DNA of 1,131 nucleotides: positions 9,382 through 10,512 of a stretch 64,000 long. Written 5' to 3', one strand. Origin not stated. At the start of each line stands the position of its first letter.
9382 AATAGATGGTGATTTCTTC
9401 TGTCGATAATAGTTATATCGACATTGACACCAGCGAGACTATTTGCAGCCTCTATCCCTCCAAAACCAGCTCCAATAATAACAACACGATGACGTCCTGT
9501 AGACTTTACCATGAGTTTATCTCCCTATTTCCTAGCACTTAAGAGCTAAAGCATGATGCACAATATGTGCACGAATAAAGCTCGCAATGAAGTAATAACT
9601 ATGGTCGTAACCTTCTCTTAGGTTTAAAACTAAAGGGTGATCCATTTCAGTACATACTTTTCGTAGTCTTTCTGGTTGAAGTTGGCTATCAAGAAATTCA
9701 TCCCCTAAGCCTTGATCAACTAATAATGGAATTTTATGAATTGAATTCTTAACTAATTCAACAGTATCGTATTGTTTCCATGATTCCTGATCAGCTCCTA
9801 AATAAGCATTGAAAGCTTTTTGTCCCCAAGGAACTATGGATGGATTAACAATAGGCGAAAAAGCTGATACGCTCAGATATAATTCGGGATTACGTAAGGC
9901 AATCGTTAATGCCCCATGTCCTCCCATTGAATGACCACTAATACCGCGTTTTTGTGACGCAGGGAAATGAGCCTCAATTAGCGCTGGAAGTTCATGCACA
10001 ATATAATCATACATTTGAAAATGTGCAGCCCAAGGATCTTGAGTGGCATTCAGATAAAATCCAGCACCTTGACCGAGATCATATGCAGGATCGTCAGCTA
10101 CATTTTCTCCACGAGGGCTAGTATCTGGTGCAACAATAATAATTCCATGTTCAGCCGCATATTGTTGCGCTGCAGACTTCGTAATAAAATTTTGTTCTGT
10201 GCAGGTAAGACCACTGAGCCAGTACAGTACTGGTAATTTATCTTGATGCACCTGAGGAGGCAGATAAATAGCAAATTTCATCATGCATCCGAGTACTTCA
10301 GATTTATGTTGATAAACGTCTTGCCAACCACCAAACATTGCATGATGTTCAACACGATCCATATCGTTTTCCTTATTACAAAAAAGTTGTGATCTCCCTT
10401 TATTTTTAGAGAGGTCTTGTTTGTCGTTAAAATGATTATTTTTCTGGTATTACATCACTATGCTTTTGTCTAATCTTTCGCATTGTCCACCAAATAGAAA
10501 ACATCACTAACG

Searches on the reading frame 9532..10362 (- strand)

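Call 33: search_protein_families(library=pfam, proteins=[window:9532-10362:-], max_evalue=0.01)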
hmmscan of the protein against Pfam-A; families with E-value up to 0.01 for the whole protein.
window:9532-10362:- (276 aa): 5 families
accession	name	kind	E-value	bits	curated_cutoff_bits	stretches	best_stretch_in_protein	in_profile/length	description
PF00756.26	Esterase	-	2.3e-68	231.1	22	1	21-267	1-249/251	Putative esterase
PF07224.18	Chlorophyllase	-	3.2e-05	23.3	26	1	40-168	39-147/301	Chlorophyllase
PF12146.15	Hydrolase_4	-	0.00014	21.7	27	1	113-188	50-130/239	Serine aminopeptidase, S33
PF00326.27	Peptidase_S9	-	0.00032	20.7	22.6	1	126-254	53-187/213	Prolyl oligopeptidase family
PF12697.13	Abhydrolase_6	-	0.0043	18.2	26.3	0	93-186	32-103/217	Alpha/beta hydrolase family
